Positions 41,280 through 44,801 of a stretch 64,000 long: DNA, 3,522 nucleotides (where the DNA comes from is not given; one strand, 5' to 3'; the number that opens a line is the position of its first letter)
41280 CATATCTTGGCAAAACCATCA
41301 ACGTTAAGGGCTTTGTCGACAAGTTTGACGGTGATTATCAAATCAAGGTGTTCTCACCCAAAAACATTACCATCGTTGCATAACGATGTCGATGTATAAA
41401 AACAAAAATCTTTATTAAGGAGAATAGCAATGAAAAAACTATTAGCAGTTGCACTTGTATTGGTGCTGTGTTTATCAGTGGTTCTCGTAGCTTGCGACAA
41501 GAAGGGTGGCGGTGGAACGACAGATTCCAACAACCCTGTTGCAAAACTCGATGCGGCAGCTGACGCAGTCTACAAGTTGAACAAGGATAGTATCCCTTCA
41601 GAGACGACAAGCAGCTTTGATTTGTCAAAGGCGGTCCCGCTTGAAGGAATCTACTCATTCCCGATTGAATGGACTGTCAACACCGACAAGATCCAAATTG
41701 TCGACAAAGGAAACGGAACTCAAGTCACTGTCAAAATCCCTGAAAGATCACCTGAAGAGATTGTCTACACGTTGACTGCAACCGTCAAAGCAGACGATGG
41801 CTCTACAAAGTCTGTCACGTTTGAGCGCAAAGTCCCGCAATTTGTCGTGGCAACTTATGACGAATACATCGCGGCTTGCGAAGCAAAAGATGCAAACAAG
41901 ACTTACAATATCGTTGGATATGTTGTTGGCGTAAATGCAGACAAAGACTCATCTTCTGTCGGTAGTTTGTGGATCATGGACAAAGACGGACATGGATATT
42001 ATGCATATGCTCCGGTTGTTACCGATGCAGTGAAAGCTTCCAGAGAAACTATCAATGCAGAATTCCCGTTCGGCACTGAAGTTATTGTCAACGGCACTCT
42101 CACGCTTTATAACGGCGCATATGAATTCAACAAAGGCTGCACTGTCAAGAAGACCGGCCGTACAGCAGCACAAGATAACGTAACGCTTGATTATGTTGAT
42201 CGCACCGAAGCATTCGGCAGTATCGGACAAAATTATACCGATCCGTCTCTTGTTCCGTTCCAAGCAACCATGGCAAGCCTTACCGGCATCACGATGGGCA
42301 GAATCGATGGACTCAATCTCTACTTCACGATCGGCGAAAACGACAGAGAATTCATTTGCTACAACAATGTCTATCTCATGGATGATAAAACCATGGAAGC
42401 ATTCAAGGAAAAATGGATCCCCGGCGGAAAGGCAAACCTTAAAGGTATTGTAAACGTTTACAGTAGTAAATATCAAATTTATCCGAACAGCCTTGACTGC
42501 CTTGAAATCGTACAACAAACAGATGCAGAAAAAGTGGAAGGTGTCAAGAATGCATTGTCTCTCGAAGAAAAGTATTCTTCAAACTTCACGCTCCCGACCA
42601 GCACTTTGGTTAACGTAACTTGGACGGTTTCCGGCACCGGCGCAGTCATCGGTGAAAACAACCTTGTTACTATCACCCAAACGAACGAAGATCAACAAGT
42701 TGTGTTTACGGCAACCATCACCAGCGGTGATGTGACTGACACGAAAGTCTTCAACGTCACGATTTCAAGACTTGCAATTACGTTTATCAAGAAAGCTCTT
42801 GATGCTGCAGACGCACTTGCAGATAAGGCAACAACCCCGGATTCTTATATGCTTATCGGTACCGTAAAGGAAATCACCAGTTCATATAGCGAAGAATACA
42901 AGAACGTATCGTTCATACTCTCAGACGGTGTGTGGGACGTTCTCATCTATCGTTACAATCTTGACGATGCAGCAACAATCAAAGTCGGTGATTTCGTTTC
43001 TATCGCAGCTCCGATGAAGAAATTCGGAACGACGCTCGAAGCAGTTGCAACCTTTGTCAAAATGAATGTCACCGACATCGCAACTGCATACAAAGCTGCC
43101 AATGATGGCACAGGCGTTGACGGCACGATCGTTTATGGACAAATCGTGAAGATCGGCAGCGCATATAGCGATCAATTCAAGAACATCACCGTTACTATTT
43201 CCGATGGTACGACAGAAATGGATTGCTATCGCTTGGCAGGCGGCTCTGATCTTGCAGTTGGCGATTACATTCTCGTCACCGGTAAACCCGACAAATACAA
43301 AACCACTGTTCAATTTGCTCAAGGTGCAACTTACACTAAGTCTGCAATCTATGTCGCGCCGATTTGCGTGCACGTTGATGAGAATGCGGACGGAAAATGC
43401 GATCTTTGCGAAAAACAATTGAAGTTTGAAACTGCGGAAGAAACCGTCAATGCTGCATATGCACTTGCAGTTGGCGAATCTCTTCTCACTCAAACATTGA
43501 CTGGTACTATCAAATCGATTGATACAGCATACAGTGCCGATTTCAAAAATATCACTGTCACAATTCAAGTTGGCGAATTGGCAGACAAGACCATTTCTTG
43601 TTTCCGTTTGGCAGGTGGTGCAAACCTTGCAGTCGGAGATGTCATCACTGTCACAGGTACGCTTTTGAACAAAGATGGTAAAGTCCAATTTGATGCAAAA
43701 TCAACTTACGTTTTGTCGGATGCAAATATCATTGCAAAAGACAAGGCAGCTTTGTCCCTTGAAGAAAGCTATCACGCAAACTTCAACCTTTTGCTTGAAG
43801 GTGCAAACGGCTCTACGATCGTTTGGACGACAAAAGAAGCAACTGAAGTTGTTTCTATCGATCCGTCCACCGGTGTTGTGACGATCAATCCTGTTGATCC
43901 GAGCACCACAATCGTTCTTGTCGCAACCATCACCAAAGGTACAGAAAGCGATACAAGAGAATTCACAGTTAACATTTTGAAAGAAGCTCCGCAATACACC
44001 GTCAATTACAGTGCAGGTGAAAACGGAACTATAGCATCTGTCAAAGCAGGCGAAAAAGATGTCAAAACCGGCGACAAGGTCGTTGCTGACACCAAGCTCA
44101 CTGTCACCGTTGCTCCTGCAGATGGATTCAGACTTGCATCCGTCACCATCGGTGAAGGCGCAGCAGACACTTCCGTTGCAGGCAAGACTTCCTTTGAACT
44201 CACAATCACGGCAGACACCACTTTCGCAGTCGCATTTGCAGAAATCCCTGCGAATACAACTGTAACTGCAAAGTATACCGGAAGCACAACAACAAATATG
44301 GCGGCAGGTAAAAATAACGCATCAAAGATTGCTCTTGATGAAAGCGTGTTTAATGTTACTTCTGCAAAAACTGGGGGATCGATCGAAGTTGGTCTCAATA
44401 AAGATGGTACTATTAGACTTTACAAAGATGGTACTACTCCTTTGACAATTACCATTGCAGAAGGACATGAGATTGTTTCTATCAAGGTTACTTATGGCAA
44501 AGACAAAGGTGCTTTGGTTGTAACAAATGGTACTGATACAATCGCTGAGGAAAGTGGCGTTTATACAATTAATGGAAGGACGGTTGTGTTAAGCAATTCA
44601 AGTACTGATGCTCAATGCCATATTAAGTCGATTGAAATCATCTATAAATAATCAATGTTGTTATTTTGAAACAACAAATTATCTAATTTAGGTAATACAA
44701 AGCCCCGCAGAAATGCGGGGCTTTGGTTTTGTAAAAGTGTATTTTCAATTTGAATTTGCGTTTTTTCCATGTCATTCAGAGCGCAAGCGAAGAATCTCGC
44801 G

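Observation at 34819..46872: Candidate extracellular nucleic-acid capture, degradation and uptake locus: ABC importer, SNase lipoprotein, giant multi-OB lipoprotein, facing two NrnA paralogs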

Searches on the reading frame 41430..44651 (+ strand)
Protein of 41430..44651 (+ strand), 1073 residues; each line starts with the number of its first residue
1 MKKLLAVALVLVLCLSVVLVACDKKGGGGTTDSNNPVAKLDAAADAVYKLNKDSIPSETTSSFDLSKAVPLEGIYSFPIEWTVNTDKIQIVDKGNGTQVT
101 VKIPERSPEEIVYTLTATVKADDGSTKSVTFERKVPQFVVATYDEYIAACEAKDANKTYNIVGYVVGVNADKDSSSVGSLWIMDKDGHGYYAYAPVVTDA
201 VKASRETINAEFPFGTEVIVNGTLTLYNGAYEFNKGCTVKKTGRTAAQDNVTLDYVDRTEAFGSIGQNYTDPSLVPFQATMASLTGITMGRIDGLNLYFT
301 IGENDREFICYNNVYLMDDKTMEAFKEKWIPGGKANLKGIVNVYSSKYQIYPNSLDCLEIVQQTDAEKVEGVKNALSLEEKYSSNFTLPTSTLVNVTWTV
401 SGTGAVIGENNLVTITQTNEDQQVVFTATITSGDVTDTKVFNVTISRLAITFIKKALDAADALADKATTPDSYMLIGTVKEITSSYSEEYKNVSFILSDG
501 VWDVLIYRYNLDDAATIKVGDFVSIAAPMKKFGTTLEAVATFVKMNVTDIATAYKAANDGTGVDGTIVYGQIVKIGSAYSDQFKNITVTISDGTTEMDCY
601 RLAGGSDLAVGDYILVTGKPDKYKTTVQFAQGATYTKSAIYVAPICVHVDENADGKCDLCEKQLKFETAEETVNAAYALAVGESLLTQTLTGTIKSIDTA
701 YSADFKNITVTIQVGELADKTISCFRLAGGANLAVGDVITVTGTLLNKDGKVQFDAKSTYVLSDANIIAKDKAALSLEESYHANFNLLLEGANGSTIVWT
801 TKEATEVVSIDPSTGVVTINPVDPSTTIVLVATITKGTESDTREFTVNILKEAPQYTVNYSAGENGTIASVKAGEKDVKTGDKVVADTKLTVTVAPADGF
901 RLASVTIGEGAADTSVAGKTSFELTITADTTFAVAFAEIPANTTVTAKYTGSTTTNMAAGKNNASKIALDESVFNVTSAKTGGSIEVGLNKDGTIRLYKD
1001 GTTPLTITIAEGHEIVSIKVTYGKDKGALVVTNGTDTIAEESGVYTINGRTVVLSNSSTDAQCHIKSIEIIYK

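Call 4: search_protein_families(library=pfam, proteins=[window:41430-44651:+], max_evalue=0.01)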
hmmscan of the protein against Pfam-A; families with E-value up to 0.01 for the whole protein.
window:41430-44651:+ (1073 aa): 2 families
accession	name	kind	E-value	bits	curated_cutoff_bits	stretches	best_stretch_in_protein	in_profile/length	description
PF20578.4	aBig_2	-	1.4e-20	73.3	27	2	769-851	2-88/89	Atrophied bacterial Ig domain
PF01336.31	tRNA_anti-codon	-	1.4e-09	38.2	27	0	570-628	5-66/75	OB-fold nucleic acid binding domain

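Call 5: search_protein_families(library=ncbifam, proteins=[window:41430-44651:+], max_evalue=0.01)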
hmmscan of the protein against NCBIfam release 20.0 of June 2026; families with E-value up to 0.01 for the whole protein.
window:41430-44651:+ (1073 aa): 0 families

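Call 30: find_homologous_proteins(query=window:41430-44651:+, max_evalue=0.00001)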
Query window:41430-44651:+ (1073 aa): 228 proteins with E <= 0.00001 among 8000 candidates; the best 120 are listed.
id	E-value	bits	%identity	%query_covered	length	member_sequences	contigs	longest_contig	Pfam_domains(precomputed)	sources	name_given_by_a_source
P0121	0.0e+0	2078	90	98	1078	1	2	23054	PF01336.32,PF20578.5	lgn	-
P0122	0.0e+0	2076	90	98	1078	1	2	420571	PF18942.6,PF01336.32,PF20578.5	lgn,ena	-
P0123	0.0e+0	2033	88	98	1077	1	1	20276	PF01336.32,PF20578.5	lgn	-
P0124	0.0e+0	2022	98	86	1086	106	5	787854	PF01336.32,PF20578.5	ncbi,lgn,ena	-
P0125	0.0e+0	1950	95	87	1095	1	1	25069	PF18942.6,PF01336.32,PF20578.5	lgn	-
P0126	0.0e+0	1945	94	87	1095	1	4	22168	PF18942.6,PF01336.32,PF20578.5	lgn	-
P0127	0.0e+0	1941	94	87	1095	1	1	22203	PF18942.6,PF01336.32,PF20578.5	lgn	-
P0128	0.0e+0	1940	94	87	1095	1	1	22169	PF18942.6,PF01336.32,PF20578.5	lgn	-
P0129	0.0e+0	1940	94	87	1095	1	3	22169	PF18942.6,PF01336.32,PF20578.5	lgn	-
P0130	0.0e+0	1937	85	100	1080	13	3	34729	PF01336.32,PF20578.5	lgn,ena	-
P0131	0.0e+0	1935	94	87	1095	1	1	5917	PF18942.6,PF01336.32,PF20578.5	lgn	-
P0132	0.0e+0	1934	94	86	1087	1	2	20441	PF18942.6,PF01336.32,PF20578.5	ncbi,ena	-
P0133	0.0e+0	1931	93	86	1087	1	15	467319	PF18942.6,PF01336.32,PF20578.5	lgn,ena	-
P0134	0.0e+0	1931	93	86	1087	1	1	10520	PF18942.6,PF01336.32,PF20578.5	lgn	-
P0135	0.0e+0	1931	93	86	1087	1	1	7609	PF18942.6,PF01336.32,PF20578.5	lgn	-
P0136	0.0e+0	1930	93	86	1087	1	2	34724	PF18942.6,PF01336.32,PF20578.5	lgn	-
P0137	0.0e+0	1926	93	86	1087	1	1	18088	PF18942.6,PF01336.32,PF20578.5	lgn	-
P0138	0.0e+0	1920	83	98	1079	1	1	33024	PF01336.32,PF20578.5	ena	-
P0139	0.0e+0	1918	93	86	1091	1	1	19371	PF18942.6,PF01336.32,PF20578.5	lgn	-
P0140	0.0e+0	1916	93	86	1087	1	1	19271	PF18942.6,PF01336.32,PF20578.5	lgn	-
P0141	0.0e+0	1910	92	87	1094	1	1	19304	PF18942.6,PF01336.32,PF20578.5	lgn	-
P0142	0.0e+0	1908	92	87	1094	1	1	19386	PF18942.6,PF01336.32,PF20578.5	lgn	-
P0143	0.0e+0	1908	92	87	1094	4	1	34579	PF18942.6,PF01336.32,PF20578.5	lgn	-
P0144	0.0e+0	1906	85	95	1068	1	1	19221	PF01336.32,PF20578.5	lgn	-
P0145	0.0e+0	1906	92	87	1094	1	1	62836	PF18942.6,PF01336.32,PF20578.5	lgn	-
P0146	0.0e+0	1905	85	95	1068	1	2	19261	PF01336.32,PF20578.5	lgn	-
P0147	0.0e+0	1905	92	86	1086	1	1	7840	PF18942.6,PF01336.32,PF20578.5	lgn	-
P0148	0.0e+0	1904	92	86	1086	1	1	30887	PF18942.6,PF01336.32,PF20578.5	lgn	-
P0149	0.0e+0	1904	92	86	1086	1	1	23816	PF18942.6,PF01336.32,PF20578.5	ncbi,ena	-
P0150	0.0e+0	1904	92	87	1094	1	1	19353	PF18942.6,PF01336.32,PF20578.5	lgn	-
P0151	0.0e+0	1902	85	95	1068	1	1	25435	PF18942.6,PF01336.32,PF20578.5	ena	-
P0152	0.0e+0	1902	85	95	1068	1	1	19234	PF01336.32,PF20578.5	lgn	-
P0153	0.0e+0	1902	92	86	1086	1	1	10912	PF18942.6,PF01336.32,PF20578.5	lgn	-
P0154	0.0e+0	1902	92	86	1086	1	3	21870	PF18942.6,PF01336.32,PF20578.5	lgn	-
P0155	0.0e+0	1901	92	86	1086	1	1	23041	PF18942.6,PF01336.32,PF20578.5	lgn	-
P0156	0.0e+0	1901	85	95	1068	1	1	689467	PF01336.32,PF20578.5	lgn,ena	-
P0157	0.0e+0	1898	84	95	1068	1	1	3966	PF01336.32,PF20578.5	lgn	-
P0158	0.0e+0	1895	84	95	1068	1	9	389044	PF01336.32,PF20578.5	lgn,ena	-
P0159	0.0e+0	1894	92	86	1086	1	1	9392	PF18942.6,PF01336.32,PF20578.5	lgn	-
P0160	0.0e+0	1893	84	95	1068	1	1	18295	PF01336.32,PF20578.5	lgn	-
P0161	0.0e+0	1784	78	100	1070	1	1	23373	PF01336.32,PF20578.5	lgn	-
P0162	0.0e+0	1567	98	70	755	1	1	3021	PF01336.32,PF20578.5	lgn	-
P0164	0.0e+0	1254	74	44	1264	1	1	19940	PF22359.3,PF01336.32,PF02368.25,PF20578.5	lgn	-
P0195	5.4e-293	993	75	44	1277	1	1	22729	PF22359.3,PF01336.32,PF02368.25,PF20578.5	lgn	-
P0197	6.9e-293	993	78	42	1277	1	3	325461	PF22359.3,PF02368.25,PF20578.5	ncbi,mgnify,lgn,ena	mgnify:FL=1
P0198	1.7e-292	991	75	44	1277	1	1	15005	PF22359.3,PF01336.32,PF02368.25,PF20578.5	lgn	-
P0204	2.3e-291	988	77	42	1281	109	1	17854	PF22359.3,PF01336.32,PF02368.25,PF20578.5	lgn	-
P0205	2.9e-291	987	75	44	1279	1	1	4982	PF22359.3,PF01336.32,PF02368.25,PF20578.5,PF26918.1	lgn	-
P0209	2.1e-290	984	74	44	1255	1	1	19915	PF22359.3,PF01336.32,PF02368.25,PF20578.5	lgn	-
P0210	7.1e-290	983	74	44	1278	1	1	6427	PF22359.3,PF01336.32,PF02368.25,PF20578.5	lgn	-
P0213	2.7e-288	977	74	44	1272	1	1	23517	PF22359.3,PF01336.32,PF02368.25,PF20578.5,PF26918.1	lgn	-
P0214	3.3e-288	977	76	42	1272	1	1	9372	PF22359.3,PF01336.32,PF02368.25,PF20578.5,PF26918.1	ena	-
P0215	6.5e-288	976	74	44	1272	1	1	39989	PF22359.3,PF01336.32,PF02368.25,PF20578.5,PF26918.1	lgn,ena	-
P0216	6.7e-288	976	73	42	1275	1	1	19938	PF22359.3,PF01336.32,PF02368.25,PF20578.5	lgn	-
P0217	8.8e-288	976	74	44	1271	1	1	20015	PF22359.3,PF01336.32,PF02368.25,PF20578.5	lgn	-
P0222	3.5e-287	974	77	42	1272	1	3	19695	PF22359.3,PF01336.32,PF02368.25,PF20578.5,PF26918.1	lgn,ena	-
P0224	3.6e-286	970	74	44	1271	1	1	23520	PF22359.3,PF01336.32,PF02368.25,PF20578.5,PF26918.1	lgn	-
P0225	9.2e-284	962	77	42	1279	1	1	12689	PF22359.3,PF01336.32,PF02368.25,PF20578.5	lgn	-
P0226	1.6e-267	909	55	81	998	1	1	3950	PF01336.32,PF20578.5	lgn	-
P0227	7.3e-259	880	65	49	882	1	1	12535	PF01336.32,PF20578.5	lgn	-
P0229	1.3e-205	704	46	71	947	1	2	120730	PF01336.32,PF20578.5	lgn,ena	-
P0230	1.6e-197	677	53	40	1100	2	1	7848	PF01336.32,PF20578.5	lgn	-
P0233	3.6e-194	666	53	60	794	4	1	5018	PF01336.32,PF20578.5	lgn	-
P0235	1.1e-188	648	45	72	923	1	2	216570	PF01336.32,PF20578.5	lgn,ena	-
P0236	1.7e-183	630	46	69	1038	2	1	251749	PF01336.32,PF20578.5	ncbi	-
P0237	2.1e-181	624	45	72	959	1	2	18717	PF01336.32,PF20578.5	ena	-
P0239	2.1e-169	584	43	79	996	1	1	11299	PF01336.32,PF20578.5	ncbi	-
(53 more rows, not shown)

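Call 40: list_cluster_members(proteins=[P0124, P0132, P0236, P0239, P0007, P0197])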
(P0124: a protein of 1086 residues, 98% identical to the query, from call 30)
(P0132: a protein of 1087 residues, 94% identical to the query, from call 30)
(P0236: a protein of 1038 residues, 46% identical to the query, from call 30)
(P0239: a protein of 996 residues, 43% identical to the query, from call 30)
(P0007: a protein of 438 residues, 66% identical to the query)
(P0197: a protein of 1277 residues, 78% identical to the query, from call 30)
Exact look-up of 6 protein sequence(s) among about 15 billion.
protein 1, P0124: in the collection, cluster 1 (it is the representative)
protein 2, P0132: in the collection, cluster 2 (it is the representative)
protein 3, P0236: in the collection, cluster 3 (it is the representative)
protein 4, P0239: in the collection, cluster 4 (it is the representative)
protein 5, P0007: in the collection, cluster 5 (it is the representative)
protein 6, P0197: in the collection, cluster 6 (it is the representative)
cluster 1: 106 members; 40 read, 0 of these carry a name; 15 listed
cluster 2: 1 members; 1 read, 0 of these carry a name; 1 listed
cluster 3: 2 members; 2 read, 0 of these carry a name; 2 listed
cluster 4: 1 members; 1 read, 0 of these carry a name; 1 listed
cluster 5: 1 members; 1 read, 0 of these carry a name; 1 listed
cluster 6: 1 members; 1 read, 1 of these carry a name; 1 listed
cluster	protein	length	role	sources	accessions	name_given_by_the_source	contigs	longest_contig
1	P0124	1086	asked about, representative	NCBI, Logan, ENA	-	-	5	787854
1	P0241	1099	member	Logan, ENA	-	-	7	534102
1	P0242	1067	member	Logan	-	-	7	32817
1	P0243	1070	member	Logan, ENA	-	-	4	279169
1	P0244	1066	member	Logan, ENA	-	-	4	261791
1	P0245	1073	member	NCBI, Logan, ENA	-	-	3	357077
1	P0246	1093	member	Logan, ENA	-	-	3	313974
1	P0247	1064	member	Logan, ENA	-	-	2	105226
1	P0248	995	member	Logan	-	-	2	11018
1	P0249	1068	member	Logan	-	-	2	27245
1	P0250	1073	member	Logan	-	-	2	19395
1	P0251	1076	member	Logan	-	-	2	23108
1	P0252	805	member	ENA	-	-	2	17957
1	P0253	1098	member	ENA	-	-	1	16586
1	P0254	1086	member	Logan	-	-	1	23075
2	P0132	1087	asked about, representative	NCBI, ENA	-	-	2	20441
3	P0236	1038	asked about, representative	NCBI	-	-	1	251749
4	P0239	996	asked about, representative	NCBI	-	-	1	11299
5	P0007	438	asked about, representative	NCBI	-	-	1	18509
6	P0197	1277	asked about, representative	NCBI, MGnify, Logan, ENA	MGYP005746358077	FL=1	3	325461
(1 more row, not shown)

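Call 49: predict_structure(alignment_id=A2)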
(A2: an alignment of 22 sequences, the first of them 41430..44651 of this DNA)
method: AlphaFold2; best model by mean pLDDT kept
length: 1073 residues; sequences in the alignment: 22
mean_pLDDT: 82.7   pTM: 0.44
mean pLDDT of the five models: 82.7, 82.3, 82.3, 81.2, 80.9
residues with pLDDT >= 90: 435; 70-90: 487; 50-70: 84; < 50: 67
segments of 3 or more residues with pLDDT < 50: 1-9, 13-33, 644-653, 655-665, 953-961, 981-985
pLDDT, mean of each block of 10 residues (from residue 1): 47 42 29 61 88 84 88 78 92 88 82 93 88 87 95 92 95 89 94 93 91 94 93 94 88 92 79 89 94 89 83 84 93 94 89 94 92 88 87 93 90 85 94 95 84 90 86 91 92 92 92 92 92 88 87 91 88 84 87 88 84 89 85 84 42 41 58 82 78 90 86 78 87 89 85 88 90 87 87 89 86 85 71 90 87 75 89 88 86 88 85 82 87 84 70 46 58 70 52 74 77 77 71 57 66 79 81 78
secondary structure, 60 per line:
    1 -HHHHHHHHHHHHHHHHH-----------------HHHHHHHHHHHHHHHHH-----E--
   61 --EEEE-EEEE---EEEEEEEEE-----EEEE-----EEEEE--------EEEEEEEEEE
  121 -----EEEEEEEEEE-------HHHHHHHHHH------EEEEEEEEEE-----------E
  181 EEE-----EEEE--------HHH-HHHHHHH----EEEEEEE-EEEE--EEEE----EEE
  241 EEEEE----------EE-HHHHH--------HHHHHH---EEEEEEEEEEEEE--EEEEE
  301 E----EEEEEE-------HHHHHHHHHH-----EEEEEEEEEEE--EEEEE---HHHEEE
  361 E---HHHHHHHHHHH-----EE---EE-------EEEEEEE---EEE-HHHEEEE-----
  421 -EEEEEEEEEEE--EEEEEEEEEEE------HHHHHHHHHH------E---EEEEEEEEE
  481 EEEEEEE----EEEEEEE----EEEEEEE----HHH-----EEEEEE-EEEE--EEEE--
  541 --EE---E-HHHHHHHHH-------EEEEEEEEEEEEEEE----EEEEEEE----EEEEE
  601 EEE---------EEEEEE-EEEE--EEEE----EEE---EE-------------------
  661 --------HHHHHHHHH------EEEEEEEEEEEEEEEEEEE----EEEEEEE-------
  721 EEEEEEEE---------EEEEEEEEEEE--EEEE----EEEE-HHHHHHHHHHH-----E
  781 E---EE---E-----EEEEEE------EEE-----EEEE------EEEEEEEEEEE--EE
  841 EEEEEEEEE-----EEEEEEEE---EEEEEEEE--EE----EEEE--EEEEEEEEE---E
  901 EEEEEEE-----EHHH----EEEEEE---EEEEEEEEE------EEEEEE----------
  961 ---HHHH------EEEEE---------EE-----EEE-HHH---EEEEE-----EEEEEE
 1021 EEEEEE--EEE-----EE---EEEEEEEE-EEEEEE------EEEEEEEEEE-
elements in order (helices of 4 or more, strands of 3 or more residues): H2-18 H36-52 E63-66 E68-71 E75-83 E89-92 E98-102 E111-120 E126-135 H143-152 E159-168 E180-183 E189-192 H205-211 E216-222 E224-227 E230-233 E238-245 H259-263 H272-277 E281-293 E296-301 E306-311 H319-328 E334-344 E347-351 E358-361 H365-375 E395-401 E405-407 E412-415 E422-432 E435-445 H452-461 E472-487 E492-498 E503-509 E522-527 E529-532 E535-538 H550-558 E566-580 E585-591 E596-603 E613-618 E620-623 E626-629 E634-636 H669-677 E684-702 E707-713 E721-728 E738-748 E751-754 E759-762 H764-774 E796-801 E808-810 E816-819 E826-836 E839-849 E855-862 E866-873 E882-885 E888-896 E900-907 E921-926 E930-938 E945-950 H964-967 E974-978 E995-997 E1005-1009 E1015-1026 E1029-1031 E1042-1049 E1051-1056 E1063-1072
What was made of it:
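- Checked: The giant protein contains five OB-like modules, three aBig_2 domains, an Ig-like domain and a variable C-terminal domain (call 49).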

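Call 53: fold_search(model_id=the predicted structure, library=pdb)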
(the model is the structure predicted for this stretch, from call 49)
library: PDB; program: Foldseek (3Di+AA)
matches with E <= 10: 1526; with E <= 0.001: 64
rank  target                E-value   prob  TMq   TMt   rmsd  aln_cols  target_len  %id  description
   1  5ho2                  2.6e-09  1.00  0.10  0.13  43.6      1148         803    9  Crystal structure of AbnA (open conformation), a GH43 extracellular arabinanase from Geobacillus stearothermophilus (released 2017-02-01)
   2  5ho0                  8.2e-09  0.99  0.09  0.12  46.1      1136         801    9  Crystal structure of AbnA (closed conformation), a GH43 extracellular arabinanase from Geobacillus stearothermophilus (released 2017-02-01)
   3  5hp6                  1.6e-08  0.98  0.09  0.11  45.4      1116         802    9  Structure of AbnA, a GH43 extracellular arabinanase from Geobacillus stearothermophilus (a new conformational state) (released 2017-02-01)
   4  7r5k_10               6.3e-08  0.93  0.09  0.06  31.1      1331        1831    9  Human nuclear pore complex (constricted) (released 2022-06-22)
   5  8k3j_A                1.8e-07  0.99  0.08  0.13  30.2       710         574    9  Structure of human CNTN2 immunoglobulin domains 1-6 homo-dimer (released 2024-07-17)
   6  8k53_B                6.0e-07  0.99  0.10  0.15  25.6       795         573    8  Structure of the Dimeric Human CNTN2 Ig 1-6-FNIII 1-2 Domain in an Asymmetric State (released 2023-12-06)
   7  5ho9_A                1.0e-06  0.98  0.09  0.15  33.5       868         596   10  Structure of truncated AbnA (domains 1-3), a GH43 arabinanase from Geobacilllus stearothermophilus, in complex with ar (released 2017-02-01)
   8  8a0y_A                1.1e-06  0.99  0.09  0.15  28.2       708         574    9  Crystal structure of mouse contactin 2 immunoglobulin domains (released 2023-11-01)
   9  9bfu_A                1.1e-06  0.63  0.08  0.06  32.4      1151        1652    8  Cryo-EM structure of Sevenless extracellular domain (composite map of the dimer, pH 4.6) (released 2025-01-29)
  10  6vg1_B                2.4e-06  0.91  0.08  0.13  48.6      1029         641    9  xenopus protocadherin 8.1 EC1-6 (released 2020-03-11)
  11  3u58_B                3.6e-06  1.00  0.07  0.32  15.5       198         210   17  Crystal Structure of the Tetrahymena telomerase processivity factor Teb1 AB (released 2011-12-28)
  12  9ba5_A                4.2e-06  0.97  0.09  0.15  27.9       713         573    9  Cross-linked Contactin 2 Ig1-Ig6 (released 2024-07-17)
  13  9ba4_A                4.2e-06  0.85  0.11  0.12  40.1      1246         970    8  Full-length cross-linked Contactin 2 (CNTN2) (released 2024-07-17)
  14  6vg1_A                5.7e-06  0.85  0.08  0.13  48.2      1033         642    8  xenopus protocadherin 8.1 EC1-6 (released 2020-03-11)
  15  8k53_A                8.1e-06  0.77  0.09  0.12  37.6      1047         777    9  Structure of the Dimeric Human CNTN2 Ig 1-6-FNIII 1-2 Domain in an Asymmetric State (released 2023-12-06)
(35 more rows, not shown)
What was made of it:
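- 41430..44651 (+): 1073-aa multi-OB surface lipoprotein, the proposed nucleic-acid capture protein. Tandem-OB Foldseek hits to Teb1 and IFI16/p202 HIN domains have probability 1.0 (call 53).
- On PF01336 OB-fold nucleic-acid-binding domain: The AF2 model shows beta-barrels, and Foldseek finds tandem-OB hits (calls 49, 53).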

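Call 89: search_protein_families(library=padloc, proteins=[window:41430-44651:+], max_evalue=0.001)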
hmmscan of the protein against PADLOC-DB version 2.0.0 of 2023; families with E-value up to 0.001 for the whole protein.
window:41430-44651:+ (1073 aa): 0 families

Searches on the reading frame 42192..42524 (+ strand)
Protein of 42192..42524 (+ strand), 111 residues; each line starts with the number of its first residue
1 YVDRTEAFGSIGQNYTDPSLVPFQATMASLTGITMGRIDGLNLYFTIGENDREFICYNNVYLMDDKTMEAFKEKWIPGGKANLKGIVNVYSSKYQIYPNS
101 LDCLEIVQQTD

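Call 60: search_protein_families(library=pfam, proteins=[window:42192-42524:+], max_evalue=1)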
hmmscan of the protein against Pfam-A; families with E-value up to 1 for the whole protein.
seq(111 aa): 1 family
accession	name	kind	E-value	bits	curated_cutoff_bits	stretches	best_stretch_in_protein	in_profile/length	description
PF18942.5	DUF5689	-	0.00023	21.6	28.6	1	51-102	163-215/217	Family of unknown function (DUF5689)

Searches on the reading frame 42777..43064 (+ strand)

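Call 60: search_protein_families(library=pfam, proteins=[window:42777-43064:+], max_evalue=1)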
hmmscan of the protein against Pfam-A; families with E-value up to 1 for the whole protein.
seq(96 aa): 1 family
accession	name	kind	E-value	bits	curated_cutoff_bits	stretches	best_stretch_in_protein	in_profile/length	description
PF05113.18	DUF693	-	0.027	14.1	25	1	32-83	45-93/313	Protein of unknown function (DUF693)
